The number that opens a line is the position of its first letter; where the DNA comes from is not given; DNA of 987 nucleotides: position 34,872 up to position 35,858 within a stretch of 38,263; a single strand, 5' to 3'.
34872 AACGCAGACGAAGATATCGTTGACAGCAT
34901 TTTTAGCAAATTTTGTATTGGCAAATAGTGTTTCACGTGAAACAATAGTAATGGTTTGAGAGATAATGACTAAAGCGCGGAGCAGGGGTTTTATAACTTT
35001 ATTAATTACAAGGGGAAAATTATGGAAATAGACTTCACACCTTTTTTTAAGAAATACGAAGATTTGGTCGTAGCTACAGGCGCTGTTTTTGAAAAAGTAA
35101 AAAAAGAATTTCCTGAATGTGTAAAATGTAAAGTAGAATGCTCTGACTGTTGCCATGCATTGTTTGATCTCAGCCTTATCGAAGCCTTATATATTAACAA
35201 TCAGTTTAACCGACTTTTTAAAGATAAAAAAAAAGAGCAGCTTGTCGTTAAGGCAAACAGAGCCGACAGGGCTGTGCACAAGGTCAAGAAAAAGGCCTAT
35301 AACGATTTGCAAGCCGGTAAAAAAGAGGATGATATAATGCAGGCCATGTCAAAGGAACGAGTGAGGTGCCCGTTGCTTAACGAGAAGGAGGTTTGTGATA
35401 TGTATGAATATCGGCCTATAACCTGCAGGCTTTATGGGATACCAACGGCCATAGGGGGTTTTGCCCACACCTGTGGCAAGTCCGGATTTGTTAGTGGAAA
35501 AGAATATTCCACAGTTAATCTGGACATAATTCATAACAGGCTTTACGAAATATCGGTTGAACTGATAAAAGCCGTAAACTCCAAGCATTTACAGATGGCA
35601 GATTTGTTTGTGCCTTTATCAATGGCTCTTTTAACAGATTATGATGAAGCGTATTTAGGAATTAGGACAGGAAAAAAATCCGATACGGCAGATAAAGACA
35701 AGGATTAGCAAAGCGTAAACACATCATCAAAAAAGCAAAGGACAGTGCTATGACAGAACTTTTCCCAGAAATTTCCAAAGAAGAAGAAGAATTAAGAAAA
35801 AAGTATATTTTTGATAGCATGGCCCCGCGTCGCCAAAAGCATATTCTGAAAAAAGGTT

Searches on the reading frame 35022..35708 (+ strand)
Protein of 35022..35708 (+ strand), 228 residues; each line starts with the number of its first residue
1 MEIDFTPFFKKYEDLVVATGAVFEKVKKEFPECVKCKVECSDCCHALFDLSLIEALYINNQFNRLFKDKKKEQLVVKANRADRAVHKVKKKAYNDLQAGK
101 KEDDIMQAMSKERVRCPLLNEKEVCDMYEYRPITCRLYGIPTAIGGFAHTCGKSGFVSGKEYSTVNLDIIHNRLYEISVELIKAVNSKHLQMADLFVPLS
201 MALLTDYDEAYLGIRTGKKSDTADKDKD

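Call 38: search_protein_families(library=pfam, proteins=[window:35022-35708:+])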
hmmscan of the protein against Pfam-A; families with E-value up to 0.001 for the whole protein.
window:35022-35708:+ (228 aa): 1 family
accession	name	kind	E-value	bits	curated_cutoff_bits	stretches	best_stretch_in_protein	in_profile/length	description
PF03692.20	CxxCxxCC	-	4.9e-06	27.6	23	1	35-151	1-84/85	Putative zinc- or iron-chelating domain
